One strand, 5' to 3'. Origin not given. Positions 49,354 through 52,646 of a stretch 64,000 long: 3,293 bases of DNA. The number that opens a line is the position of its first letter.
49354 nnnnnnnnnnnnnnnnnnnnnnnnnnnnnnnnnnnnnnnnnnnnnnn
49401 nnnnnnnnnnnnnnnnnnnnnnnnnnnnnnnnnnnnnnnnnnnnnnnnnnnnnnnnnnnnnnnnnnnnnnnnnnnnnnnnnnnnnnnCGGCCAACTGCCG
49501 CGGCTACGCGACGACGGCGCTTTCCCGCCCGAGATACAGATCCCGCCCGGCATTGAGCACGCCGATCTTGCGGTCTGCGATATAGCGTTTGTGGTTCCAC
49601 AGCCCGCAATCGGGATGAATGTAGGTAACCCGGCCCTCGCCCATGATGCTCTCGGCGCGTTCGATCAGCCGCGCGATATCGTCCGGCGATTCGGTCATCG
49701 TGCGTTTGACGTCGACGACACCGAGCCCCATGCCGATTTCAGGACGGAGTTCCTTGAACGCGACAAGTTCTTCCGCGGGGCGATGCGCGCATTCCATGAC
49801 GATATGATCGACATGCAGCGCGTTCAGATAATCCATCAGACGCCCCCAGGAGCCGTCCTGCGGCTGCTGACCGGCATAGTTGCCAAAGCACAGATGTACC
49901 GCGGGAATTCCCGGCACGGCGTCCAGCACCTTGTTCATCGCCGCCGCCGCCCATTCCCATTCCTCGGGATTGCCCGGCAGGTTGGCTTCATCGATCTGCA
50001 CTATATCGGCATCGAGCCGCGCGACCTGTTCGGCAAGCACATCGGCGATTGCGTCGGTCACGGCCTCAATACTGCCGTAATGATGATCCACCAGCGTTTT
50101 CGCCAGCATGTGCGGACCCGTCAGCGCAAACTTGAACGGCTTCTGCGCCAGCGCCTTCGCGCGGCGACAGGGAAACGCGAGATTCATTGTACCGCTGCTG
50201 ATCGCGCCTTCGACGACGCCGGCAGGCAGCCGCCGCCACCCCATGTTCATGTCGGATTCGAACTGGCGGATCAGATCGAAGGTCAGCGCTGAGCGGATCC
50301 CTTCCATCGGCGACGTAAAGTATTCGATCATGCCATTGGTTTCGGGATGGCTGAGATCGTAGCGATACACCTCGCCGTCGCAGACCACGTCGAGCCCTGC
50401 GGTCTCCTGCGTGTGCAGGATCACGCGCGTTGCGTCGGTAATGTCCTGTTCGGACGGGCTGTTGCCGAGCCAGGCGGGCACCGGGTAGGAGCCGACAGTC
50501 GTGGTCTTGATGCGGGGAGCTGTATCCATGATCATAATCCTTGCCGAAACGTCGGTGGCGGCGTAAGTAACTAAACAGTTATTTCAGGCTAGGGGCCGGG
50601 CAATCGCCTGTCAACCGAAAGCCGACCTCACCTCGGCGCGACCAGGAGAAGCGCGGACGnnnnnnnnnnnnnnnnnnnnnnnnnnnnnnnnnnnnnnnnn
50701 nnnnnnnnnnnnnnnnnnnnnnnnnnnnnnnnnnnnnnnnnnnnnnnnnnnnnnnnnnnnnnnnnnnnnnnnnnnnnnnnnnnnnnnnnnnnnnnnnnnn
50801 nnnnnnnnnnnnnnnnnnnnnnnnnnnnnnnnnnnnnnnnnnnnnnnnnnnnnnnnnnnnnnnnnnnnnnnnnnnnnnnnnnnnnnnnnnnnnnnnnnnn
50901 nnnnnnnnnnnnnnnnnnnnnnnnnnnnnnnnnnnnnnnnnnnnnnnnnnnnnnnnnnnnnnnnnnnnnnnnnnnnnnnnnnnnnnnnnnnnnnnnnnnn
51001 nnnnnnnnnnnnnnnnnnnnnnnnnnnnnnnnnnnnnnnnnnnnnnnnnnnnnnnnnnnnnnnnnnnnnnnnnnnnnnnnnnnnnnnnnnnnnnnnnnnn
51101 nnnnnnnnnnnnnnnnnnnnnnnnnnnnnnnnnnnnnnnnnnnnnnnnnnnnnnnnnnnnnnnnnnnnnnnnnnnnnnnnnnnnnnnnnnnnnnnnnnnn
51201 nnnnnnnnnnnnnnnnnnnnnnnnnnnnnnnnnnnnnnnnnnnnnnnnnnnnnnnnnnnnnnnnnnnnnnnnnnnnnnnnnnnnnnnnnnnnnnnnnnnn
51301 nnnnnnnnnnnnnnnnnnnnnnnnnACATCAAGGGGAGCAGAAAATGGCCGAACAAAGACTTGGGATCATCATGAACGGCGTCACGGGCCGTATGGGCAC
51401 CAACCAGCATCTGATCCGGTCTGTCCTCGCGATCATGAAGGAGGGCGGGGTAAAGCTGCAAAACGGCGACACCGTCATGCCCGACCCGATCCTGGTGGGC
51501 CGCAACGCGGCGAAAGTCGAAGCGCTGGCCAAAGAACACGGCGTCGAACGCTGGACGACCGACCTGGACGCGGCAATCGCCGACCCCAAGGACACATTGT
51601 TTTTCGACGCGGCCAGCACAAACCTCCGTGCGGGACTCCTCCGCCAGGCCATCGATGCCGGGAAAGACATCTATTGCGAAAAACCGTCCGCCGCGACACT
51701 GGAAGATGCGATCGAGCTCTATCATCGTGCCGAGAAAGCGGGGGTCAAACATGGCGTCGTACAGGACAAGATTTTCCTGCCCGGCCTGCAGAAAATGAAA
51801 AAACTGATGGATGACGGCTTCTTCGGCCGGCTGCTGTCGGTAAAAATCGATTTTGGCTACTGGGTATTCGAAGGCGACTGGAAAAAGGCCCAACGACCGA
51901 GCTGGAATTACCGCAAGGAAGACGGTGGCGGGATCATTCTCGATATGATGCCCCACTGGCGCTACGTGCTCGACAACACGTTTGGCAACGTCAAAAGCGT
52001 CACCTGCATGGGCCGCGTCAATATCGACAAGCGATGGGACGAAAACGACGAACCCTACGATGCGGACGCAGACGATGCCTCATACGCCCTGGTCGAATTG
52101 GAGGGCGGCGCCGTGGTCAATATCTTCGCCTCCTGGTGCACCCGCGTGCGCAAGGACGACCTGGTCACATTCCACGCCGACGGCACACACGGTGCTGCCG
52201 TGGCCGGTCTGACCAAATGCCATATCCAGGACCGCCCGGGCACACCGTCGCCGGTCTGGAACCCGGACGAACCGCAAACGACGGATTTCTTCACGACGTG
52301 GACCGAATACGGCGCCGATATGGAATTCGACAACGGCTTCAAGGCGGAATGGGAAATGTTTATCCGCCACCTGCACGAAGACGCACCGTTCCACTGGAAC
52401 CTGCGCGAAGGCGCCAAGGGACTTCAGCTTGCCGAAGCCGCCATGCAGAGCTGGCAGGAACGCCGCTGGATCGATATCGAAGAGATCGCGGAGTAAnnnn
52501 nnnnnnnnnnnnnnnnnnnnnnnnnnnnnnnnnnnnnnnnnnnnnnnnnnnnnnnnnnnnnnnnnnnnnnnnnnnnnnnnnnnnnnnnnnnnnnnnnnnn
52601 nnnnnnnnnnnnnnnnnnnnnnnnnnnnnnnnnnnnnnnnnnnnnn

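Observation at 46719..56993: TetR-linked catabolic/uptake cluster of unknown substrate with an unusual enzyme mix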

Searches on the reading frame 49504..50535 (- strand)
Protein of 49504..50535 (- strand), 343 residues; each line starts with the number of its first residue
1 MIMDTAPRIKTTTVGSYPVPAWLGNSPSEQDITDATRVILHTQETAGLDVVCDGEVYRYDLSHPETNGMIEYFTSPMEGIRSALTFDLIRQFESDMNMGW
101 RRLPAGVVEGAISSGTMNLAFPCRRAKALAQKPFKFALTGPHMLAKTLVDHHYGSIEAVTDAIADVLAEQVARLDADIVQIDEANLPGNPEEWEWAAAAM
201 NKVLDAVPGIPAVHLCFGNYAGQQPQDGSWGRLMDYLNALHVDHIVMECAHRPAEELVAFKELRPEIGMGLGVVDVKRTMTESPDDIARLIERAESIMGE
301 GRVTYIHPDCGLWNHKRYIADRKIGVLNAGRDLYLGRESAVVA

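Call 4: search_protein_families(library=pfam, proteins=[window:49504-50535:-])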
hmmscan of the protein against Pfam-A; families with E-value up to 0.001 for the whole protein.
window:49504-50535:- (343 aa): 1 family
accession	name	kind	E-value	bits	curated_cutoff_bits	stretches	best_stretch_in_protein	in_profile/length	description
PF01717.24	Meth_synt_2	-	1.2e-22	81.1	21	1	11-322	3-313/324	Cobalamin-independent synthase, Catalytic domain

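Call 5: search_protein_families(library=ncbifam, proteins=[window:49504-50535:-])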
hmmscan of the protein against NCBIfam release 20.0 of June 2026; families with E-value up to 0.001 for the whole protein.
window:49504-50535:- (343 aa): 8 families
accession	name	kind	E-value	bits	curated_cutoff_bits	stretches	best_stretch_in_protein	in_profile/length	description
NF003317.0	PRK04326.1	equivalog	2.3e-40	138.8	406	1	4-327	4-315/340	methionine synthase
NF006589.0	PRK09121.1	equivalog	5.7e-26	91.4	392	1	9-333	5-335/342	methionine synthase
NF002119.0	PRK00957.1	equivalog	7.9e-24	84.4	258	1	9-328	2-298/306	methionine synthase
TIGR01371.1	met_syn_B12ind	equivalog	1.3e-16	60.8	929.95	1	29-313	458-730/754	5-methyltetrahydropteroyltriglutamate--homocysteine S-methyltransferase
NF003556.0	PRK05222.1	equivalog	8.1e-16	58.1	541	1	29-314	452-724/750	5-methyltetrahydropteroyltriglutamate--homocysteine S-methyltransferase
NF002272.0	PRK01207.1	equivalog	8.2e-08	31.8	399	1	126-327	113-332/343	methionine synthase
NF006350.0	PRK08575.1-4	equivalog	1.2e-06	28.2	361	1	29-186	34-180/309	5-methyltetrahydropteroyltriglutamate--homocysteine methyltransferase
NF004875.0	PRK06233.1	equivalog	8.4e-05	21.5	576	0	200-302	227-334/373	vitamin B12 independent methionine synthase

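Call 28: search_solved_structures(query=window:49504-50535:-, max_evalue=0.001)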
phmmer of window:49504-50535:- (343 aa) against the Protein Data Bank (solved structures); distinct sequences matched with E-value up to 0.001: 7.
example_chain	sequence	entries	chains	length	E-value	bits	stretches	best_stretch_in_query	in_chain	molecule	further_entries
3rpd_A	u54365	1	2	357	2.2e-17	66.4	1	9-333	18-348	Methionine synthase (B12-independent)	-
1xpg_A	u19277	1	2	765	1.9e-10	43.5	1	30-313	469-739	5-methyltetrahydropteroyltriglutamate--homocysteine methyltransferase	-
1t7l_A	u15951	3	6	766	1.9e-10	43.5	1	30-313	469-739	5-methyltetrahydropteroyltriglutamate--homocysteine methyltransferase | 5-methyltetrahydropteroyltriglutamate-homocysteine methyltransferase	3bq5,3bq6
1xdj_A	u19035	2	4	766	1.9e-10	43.5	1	30-313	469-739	5-methyltetrahydropteroyltriglutamate--homocysteine methyltransferase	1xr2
1u1h_A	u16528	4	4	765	2.1e-07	33.5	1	7-316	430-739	5-methyltetrahydropteroyltriglutamate--homocysteine methyltransferase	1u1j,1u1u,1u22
2nq5_A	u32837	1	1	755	7.3e-05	25.2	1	40-316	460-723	5-methyltetrahydropteroyltriglutamate--homocysteine methyltransferase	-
3l7r_A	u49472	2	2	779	8.5e-05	24.9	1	40-316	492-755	5-methyltetrahydropteroyltriglutamate--homocysteine methyltransferase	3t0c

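Call 57: find_homologous_proteins(query=window:49504-50535:-, max_evalue=1e-10)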
Query window:49504-50535:- (343 aa): 7980 proteins with E <= 1e-10 among 8000 candidates; the best 120 are listed.
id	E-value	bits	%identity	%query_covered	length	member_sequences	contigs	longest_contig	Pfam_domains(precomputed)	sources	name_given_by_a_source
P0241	1.2e-219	746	94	99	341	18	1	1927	PF01717.25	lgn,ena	-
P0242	4.2e-207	705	88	99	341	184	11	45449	PF01717.25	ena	-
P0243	3.8e-206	702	88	99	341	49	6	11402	PF01717.25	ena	-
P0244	6.5e-204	695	88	98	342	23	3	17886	PF01717.25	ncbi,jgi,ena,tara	tara:strand:- start:1504 stop:2532 length:1029 start_codon:yes stop_codon:yes gene_type:complete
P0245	7.9e-204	694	88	97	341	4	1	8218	PF01717.25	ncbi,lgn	-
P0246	5.4e-202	688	87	99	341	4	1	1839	PF01717.25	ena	-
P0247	1.8e-195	667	83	99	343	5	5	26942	PF01717.25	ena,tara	tara:strand:+ start:827 stop:1858 length:1032 start_codon:yes stop_codon:yes gene_type:complete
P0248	9.6e-171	585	74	99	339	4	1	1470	PF01717.25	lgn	-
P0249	3.4e-165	567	73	98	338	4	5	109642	PF01717.25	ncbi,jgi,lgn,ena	-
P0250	4.7e-164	563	73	97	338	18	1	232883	PF01717.25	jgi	jgi:5-methyltetrahydropteroyltriglutamate--homocysteine methyltransferase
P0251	1.5e-161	555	72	97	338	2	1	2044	PF01717.25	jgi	jgi:5-methyltetrahydropteroyltriglutamate--homocysteine methyltransferase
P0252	1.6e-161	555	70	99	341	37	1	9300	PF01717.25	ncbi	-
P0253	2.3e-161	555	72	97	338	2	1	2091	PF01717.25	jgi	jgi:5-methyltetrahydropteroyltriglutamate--homocysteine methyltransferase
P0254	7.6e-161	553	70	98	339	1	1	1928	PF01717.25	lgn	-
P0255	3.2e-157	541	69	99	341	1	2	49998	PF01717.25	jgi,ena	-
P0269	6.5e-152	524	66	99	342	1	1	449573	PF01717.25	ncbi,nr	ncbi:MAG: cobalamin-independent methionine synthase II family protein [Hyphomicrobiales bacterium]|n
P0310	4.2e-150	518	67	98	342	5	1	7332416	PF01717.25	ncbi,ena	-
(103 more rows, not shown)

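Call 59: find_encoding_contigs(protein=P0310, flank=8000, max_places=1)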
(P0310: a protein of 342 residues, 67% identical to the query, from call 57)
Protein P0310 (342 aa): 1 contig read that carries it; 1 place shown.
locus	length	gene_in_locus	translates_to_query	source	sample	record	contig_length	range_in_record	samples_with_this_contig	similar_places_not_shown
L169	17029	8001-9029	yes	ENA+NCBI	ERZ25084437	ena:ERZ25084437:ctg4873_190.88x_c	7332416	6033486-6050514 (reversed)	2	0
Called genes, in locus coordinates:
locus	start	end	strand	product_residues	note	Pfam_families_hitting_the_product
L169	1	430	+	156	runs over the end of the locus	PF08291:Peptidase_M15_3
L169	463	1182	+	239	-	-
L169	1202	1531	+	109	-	-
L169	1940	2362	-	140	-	PF12172:zf-ChsH2, PF01796:OB_ChsH2_C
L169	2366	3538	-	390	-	PF22691:Thiolase_C_1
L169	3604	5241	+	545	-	PF00501:AMP-binding, PF13193:AMP-binding_C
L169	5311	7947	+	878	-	PF17900:Peptidase_M1_N, PF01433:Peptidase_M1, PF11940:DUF3458, PF17432:DUF3458_C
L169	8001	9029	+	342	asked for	PF01717:Meth_synt_2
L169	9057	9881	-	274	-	PF04397:LytTR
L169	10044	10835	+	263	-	PF13505:OMP_b-brl (faint), PF06629:MipA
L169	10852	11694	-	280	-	PF02668:TauD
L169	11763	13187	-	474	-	PF13378:MR_MLE_C (weak)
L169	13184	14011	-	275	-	PF01261:AP_endonuc_2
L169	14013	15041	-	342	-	PF01408:GFO_IDH_MocA, PF22725:GFO_IDH_MocA_C3, PF02894:GFO_IDH_MocA_C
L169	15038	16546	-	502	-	PF01970:TctA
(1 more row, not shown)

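Call 60: find_encoding_contigs(protein=P0269, flank=8000, max_places=1)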
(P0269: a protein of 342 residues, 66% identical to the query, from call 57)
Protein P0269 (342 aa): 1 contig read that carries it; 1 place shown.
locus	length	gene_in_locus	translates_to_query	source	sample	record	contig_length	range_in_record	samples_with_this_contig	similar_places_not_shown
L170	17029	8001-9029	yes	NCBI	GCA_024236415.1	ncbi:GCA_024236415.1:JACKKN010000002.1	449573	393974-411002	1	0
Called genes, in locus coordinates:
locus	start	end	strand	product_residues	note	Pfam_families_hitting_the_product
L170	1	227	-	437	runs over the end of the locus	PF06808:DctM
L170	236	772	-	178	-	PF04290:DctQ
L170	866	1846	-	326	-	PF03480:DctP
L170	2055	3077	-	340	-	PF02746:MR_MLE_N, PF13378:MR_MLE_C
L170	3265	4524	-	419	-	PF01266:DAO, PF13450:NAD_binding_8 (faint), PF13738:Pyr_redox_3 (faint)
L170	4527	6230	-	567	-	PF02776:TPP_enzyme_N, PF00205:TPP_enzyme_M, PF02775:TPP_enzyme_C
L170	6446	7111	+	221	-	PF00392:GntR, PF07729:FCD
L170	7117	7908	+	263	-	PF01177:Asp_Glu_race (faint)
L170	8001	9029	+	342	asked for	PF01717:Meth_synt_2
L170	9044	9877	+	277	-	PF05721:PhyH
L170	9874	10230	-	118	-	PF01934:HepT-like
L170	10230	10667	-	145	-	PF03693:ParD_antitoxin (weak), PF01909:NTP_transf_2, PF18765:Polbeta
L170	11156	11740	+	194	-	PF00440:TetR_N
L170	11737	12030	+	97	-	PF03795:YCII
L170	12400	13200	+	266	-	PF00378:ECH_1, PF16113:ECH_2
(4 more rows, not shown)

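Call 61: find_encoding_contigs(protein=P0250, flank=8000, max_places=1)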
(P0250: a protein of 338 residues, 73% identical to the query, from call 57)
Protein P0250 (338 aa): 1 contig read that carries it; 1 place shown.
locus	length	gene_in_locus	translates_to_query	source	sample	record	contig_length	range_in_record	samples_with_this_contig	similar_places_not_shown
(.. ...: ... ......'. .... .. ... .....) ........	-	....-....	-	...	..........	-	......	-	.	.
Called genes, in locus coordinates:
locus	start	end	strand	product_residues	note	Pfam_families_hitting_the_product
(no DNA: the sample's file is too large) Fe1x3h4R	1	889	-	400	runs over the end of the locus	PF02812:ELFV_dehydrog_N, PF00208:ELFV_dehydrog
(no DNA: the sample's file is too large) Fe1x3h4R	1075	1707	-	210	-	PF02798:GST_N, PF13417:GST_N_3, PF13409:GST_N_2, PF00043:GST_C, PF13410:GST_C_2, PF14497:GST_C_3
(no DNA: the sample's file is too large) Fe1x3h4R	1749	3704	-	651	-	PF00072:Response_reg, PF00989:PAS (weak), PF13188:PAS_8 (faint), PF13426:PAS_9 (weak), PF08447:PAS_3 (weak), PF00512:HisKA (weak), PF02518:HATPase_c, PF00072:Response_reg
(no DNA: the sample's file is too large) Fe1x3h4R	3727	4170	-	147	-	PF00072:Response_reg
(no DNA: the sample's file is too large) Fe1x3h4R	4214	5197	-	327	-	PF00989:PAS, PF08448:PAS_4 (faint), PF13426:PAS_9, PF00512:HisKA, PF02518:HATPase_c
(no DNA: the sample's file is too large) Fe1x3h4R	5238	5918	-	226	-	PF10609:ParA (weak), PF13614:AAA_31, PF01656:CbiA, PF09140:MipZ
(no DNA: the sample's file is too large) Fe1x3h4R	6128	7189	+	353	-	PF00701:DHDPS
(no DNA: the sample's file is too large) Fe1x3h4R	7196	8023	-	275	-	PF01243:PNPOx_N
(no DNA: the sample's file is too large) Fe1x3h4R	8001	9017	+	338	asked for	PF01717:Meth_synt_2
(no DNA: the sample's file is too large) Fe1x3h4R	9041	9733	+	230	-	PF13640:2OG-FeII_Oxy_3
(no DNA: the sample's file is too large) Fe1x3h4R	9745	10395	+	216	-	-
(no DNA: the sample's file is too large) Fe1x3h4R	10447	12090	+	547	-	PF00501:AMP-binding, PF13193:AMP-binding_C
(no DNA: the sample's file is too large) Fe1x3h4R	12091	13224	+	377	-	PF00296:Bac_luciferase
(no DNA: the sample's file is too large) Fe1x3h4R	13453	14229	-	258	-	PF04199:Cyclase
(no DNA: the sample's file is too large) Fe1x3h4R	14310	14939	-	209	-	PF05708:Peptidase_C92 (weak)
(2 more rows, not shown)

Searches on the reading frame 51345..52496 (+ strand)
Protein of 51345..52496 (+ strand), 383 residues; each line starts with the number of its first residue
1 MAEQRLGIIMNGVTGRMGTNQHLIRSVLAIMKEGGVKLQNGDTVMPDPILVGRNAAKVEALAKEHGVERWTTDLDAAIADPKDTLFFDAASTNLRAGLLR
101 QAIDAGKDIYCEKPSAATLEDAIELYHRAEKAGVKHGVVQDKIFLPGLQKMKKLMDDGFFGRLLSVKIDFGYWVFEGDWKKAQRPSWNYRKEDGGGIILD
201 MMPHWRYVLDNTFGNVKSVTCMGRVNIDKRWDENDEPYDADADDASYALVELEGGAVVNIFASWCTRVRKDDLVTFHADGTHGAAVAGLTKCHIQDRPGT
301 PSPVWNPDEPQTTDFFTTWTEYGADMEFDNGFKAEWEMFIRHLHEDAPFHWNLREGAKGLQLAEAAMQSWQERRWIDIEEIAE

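Call 4: search_protein_families(library=pfam, proteins=[window:51345-52496:+])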
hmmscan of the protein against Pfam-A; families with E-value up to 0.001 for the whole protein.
window:51345-52496:+ (383 aa): 4 families
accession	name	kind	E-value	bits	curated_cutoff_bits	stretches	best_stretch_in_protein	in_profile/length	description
PF22725.1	GFO_IDH_MocA_C3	-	9.6e-23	81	27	1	149-285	2-123/124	GFO/IDH/MocA C-terminal domain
PF02894.22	GFO_IDH_MocA_C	-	1.3e-15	58.2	22.9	1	152-378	1-218/218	Oxidoreductase family, C-terminal alpha/beta domain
PF01408.29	GFO_IDH_MocA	-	1.5e-09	39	24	1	50-137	31-117/120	Oxidoreductase family, NAD-binding Rossmann fold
PF03447.22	NAD_binding_3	-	0.0003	21.9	24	1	51-135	27-112/116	Homoserine dehydrogenase, NAD binding domain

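Call 5: search_protein_families(library=ncbifam, proteins=[window:51345-52496:+])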
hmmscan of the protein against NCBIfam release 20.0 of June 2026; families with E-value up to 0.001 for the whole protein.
window:51345-52496:+ (383 aa): 7 families
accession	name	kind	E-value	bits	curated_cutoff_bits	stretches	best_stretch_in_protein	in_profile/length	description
TIGR04380.1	myo_inos_iolG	equivalog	2e-22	79.5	355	1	54-376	36-329/330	inositol 2-dehydrogenase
NF052479.1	LevoglcsnDh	equivalog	4.4e-18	65.1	650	1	53-284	44-286/386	levoglucosan dehydrogenase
NF040723.1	UDP-GlcNAcDh_Arch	equivalog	1.5e-10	41.1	450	1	53-167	33-145/302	UDP-N-acetylglucosamine 3-dehydrogenase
NF008607.0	PRK11579.1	subfamily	3.2e-09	36.2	330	1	75-220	57-196/346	oxidoreductase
NF007574.0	PRK10206.1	equivalog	1.7e-08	33.9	352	1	53-174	36-157/345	oxidoreductase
NF041392.1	XylDh_Gfo6_Halo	equivalog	6.4e-07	28.5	350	1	49-167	46-167/350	D-xylose 1-dehydrogenase Gfo6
NF052679.1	InsChiInosDhIolG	equivalog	0.00022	20.4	540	1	97-167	81-152/343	bifunctional inositol 2-dehydrogenase/D-chiro-inositol 1-dehydrogenase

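Call 38: search_solved_structures(query=window:51345-52496:+, max_evalue=0.00001)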
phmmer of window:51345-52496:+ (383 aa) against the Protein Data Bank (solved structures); distinct sequences matched with E-value up to 0.00001: 34.
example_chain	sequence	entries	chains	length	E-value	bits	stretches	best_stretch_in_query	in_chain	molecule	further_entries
3oqb_A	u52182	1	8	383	1.7e-174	583.6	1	3-380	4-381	Oxidoreductase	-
4fb5_A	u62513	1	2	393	3.3e-17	65.7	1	35-377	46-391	Probable oxidoreductase protein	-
6a3f_A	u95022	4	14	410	1.5e-12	50.4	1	58-286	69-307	Putative dehydrogenase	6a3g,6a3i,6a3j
2glx_A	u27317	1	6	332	5.4e-12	48.5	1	50-205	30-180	1,5-anhydro-D-fructose reductase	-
4koa_A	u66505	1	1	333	1.4e-11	47.2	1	51-205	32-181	1,5-anhydro-D-fructose reductase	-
4gqa_A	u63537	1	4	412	5.2e-10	42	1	53-248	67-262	NAD binding Oxidoreductase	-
3i23_A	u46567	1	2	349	1.5e-09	40.5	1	57-173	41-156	Oxidoreductase, Gfo/Idh/MocA family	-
3fd8_A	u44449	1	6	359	1.6e-09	40.4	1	57-173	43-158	Oxidoreductase, Gfo/Idh/MocA family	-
6een_D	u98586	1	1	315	3.6e-09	39.2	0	116-155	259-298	Designer Pentatricopeptide Protein dPPR10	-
8w9s_A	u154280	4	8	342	1.2e-08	37.5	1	98-284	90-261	NADH-dependent dihydrogenase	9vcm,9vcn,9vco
3q2k_A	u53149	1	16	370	1.5e-08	37.2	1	89-221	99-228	oxidoreductase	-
6een_C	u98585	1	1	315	1.5e-08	37.1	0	116-154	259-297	Designer Pentatricopeptide Protein dPPR10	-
6o15_A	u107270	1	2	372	4.8e-08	35.5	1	98-217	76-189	Uncharacterized oxidoreductase YjhC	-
5ya8_A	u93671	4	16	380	5e-08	35.5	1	49-268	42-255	Scyllo-inositol dehydrogenase with L-glucose dehydrogenase activity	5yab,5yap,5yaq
6een_B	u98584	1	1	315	6.7e-08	35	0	116-155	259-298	Designer Pentatricopeptide Protein dPPR10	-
7xr9_A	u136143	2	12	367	1.1e-07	34.4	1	58-269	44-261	DgpA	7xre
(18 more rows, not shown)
